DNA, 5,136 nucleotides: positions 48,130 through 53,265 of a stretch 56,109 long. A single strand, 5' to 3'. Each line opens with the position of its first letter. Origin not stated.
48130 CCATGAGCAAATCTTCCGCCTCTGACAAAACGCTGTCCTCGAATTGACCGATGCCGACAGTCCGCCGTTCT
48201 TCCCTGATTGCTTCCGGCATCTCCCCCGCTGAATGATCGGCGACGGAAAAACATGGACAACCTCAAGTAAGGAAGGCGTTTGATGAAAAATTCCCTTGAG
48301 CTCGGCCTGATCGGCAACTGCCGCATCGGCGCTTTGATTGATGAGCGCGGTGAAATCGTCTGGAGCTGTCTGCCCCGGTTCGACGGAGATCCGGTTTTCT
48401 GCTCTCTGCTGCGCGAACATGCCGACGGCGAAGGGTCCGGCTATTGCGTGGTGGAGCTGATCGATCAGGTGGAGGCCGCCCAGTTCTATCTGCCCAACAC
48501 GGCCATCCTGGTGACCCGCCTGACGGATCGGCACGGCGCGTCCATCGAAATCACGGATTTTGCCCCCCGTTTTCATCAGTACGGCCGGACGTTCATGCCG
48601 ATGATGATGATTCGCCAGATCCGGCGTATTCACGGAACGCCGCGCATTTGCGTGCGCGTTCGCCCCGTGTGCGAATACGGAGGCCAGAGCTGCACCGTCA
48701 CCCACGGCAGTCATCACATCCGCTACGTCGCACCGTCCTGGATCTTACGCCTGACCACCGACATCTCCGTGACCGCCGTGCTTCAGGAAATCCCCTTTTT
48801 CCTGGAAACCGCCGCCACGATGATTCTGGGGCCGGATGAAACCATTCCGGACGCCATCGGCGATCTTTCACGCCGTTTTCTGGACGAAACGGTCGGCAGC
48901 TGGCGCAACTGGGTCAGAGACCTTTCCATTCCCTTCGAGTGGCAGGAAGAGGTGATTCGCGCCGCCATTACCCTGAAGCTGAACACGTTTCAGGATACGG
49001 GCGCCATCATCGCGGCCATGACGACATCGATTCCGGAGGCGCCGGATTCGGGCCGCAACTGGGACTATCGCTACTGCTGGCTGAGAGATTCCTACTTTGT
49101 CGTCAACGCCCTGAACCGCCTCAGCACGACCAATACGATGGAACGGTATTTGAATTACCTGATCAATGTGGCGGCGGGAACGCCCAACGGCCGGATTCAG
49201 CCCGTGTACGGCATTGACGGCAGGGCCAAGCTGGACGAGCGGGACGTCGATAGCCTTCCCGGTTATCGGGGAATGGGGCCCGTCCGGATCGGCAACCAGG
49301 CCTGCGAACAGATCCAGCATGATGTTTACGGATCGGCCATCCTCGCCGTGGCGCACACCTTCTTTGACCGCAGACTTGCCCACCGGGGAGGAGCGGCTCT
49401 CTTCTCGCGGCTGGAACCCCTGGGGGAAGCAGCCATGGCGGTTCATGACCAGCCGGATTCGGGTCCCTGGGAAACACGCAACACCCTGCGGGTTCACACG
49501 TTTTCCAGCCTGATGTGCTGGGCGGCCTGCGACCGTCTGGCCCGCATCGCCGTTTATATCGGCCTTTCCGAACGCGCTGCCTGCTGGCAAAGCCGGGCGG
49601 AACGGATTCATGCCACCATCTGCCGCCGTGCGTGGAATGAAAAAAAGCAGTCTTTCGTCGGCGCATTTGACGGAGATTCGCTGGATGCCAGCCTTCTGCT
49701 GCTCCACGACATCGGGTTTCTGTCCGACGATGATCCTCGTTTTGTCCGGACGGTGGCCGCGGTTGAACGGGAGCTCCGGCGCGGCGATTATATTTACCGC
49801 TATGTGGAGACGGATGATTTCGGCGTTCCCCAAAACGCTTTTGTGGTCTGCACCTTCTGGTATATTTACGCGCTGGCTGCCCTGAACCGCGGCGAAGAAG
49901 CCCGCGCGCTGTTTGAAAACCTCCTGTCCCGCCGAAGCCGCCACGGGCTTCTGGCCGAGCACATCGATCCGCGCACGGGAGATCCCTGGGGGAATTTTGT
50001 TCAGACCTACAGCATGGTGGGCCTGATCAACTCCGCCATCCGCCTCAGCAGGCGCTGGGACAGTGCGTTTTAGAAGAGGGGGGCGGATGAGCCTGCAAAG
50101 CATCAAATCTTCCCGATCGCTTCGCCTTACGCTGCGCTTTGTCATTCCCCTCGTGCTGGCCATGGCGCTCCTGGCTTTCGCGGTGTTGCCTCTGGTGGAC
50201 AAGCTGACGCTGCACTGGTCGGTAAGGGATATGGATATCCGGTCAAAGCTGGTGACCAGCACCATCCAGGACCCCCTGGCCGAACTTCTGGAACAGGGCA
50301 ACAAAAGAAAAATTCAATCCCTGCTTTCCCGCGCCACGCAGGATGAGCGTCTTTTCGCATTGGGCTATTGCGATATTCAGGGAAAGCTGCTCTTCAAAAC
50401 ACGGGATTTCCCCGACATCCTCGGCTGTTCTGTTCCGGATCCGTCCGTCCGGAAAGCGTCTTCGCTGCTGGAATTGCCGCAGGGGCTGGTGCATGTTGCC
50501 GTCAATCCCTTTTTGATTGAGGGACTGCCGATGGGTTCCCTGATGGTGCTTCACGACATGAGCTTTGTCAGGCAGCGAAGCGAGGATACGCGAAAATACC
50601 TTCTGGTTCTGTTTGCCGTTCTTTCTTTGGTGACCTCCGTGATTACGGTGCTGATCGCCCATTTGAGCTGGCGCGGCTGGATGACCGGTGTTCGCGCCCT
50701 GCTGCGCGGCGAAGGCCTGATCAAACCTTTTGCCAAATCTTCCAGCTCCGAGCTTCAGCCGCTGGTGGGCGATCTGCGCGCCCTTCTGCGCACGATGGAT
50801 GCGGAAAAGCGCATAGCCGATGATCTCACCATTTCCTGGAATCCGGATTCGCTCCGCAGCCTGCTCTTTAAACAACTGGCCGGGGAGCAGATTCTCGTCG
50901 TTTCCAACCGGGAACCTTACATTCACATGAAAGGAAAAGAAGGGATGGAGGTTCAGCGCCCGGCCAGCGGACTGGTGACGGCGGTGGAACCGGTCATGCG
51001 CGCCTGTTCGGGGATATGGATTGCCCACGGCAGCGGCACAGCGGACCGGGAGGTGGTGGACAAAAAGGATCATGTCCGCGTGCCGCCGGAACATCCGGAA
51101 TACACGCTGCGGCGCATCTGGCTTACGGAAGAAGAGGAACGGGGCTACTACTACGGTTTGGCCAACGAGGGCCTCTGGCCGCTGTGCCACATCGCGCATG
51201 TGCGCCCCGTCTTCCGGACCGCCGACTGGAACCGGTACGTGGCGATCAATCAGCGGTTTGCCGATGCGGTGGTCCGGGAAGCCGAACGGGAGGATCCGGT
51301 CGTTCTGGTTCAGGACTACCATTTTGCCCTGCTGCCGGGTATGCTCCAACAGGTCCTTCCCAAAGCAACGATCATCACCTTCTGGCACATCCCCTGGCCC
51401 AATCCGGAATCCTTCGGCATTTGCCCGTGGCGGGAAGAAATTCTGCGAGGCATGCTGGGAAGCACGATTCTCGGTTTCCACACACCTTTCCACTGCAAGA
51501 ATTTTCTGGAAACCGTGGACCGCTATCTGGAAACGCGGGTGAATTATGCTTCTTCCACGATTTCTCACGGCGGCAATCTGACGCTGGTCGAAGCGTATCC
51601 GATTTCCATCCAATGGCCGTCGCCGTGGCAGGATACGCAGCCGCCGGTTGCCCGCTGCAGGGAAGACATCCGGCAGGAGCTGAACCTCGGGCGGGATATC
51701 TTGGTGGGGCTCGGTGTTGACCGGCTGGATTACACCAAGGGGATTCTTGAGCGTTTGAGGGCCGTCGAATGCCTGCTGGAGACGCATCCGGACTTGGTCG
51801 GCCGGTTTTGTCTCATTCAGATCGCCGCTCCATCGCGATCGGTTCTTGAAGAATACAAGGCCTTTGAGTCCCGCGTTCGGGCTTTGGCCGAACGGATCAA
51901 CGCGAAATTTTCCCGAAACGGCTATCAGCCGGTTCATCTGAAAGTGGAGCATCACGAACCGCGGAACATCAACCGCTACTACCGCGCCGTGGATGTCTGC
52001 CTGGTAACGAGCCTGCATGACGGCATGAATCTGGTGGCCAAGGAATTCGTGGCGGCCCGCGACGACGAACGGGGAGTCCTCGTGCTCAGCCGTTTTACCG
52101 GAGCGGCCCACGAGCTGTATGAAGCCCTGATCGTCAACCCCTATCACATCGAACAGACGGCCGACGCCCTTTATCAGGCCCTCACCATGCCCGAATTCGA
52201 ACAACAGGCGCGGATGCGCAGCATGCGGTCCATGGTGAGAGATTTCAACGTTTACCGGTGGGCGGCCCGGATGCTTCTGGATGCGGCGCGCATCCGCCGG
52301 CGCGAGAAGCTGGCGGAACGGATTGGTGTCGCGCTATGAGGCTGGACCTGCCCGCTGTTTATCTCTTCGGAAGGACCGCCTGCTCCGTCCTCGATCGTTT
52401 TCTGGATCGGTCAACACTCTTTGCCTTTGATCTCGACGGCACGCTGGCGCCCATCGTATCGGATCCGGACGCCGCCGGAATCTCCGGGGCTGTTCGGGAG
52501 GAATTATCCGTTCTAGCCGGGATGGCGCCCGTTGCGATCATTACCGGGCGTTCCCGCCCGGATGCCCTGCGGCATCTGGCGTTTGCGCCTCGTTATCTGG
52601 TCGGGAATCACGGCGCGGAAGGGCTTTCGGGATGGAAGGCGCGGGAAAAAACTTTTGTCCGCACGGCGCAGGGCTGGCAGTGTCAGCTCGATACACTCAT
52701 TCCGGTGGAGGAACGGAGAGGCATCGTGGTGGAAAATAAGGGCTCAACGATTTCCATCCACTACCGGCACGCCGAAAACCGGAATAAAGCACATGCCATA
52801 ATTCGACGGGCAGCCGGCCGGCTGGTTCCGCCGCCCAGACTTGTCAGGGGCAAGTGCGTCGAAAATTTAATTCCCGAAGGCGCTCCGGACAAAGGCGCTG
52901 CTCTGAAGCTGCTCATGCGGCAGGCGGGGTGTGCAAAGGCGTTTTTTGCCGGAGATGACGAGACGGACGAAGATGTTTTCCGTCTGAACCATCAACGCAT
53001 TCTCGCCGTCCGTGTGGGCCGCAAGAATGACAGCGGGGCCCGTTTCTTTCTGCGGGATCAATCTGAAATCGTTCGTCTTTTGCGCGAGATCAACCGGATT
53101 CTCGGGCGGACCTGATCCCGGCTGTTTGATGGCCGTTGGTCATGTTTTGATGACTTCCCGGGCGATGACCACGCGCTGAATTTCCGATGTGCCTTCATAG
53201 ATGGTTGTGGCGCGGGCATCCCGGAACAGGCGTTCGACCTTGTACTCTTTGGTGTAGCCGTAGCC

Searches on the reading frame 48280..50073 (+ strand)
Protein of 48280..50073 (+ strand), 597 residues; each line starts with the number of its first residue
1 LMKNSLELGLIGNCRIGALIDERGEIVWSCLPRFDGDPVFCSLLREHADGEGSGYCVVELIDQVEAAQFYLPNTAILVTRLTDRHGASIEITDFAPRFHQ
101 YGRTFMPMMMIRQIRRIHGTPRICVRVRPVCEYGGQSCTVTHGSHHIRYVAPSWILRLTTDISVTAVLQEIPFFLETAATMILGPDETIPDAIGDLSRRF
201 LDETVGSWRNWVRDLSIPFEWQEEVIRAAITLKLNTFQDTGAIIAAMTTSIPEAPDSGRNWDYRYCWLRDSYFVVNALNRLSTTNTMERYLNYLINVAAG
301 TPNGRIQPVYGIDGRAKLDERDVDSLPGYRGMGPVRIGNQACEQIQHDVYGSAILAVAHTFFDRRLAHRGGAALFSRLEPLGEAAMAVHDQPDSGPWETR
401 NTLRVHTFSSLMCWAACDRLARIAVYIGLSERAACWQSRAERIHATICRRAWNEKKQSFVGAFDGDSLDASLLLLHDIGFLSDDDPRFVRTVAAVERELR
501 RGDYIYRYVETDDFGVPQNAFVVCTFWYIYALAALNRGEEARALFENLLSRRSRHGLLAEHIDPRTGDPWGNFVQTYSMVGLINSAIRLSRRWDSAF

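Call 7: search_protein_families(library=pfam, proteins=[window:48280-50073:+], max_evalue=0.0001)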
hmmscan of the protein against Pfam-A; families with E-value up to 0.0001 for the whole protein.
window:48280-50073:+ (597 aa): 3 families
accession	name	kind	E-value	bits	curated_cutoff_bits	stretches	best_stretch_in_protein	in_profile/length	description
PF00723.27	Glyco_hydro_15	-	1.1e-48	166.7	22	1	225-585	7-425/427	Glycosyl hydrolases family 15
PF22422.2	MGH1-like_GH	-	3.2e-08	34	27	0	407-460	174-226/356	Mannosylglycerate hydrolase MGH1-like glycoside hydrolase domain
PF19291.4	TREH_N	-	6.6e-08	32.5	23.1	1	8-148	18-143/211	Trehalase-like, N-terminal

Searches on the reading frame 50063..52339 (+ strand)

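Call 7: search_protein_families(library=pfam, proteins=[window:50063-52339:+], max_evalue=0.0001)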
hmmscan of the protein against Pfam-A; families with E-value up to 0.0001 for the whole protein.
window:50063-52339:+ (758 aa): 1 family
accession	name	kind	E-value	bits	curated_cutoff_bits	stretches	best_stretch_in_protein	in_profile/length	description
PF00982.27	Glyco_transf_20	-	1.6e-118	396.9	32.5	1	276-740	2-470/473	Glycosyltransferase family 20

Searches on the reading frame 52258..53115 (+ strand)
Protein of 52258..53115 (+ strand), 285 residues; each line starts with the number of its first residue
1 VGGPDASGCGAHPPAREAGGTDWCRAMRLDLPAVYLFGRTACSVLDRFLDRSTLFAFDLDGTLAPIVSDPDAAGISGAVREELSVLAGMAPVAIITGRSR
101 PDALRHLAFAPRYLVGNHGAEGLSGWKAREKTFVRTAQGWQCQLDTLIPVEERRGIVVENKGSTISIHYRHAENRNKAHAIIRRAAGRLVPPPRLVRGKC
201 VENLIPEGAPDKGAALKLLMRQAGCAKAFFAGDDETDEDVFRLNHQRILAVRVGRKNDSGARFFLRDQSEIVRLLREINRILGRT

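Call 7: search_protein_families(library=pfam, proteins=[window:52258-53115:+], max_evalue=0.0001)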
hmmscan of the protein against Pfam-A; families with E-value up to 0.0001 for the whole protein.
window:52258-53115:+ (285 aa): 1 family
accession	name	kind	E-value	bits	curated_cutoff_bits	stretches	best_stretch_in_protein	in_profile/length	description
PF02358.22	Trehalose_PPase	-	7.2e-23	81.4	27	1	57-247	2-206/235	Trehalose-phosphatase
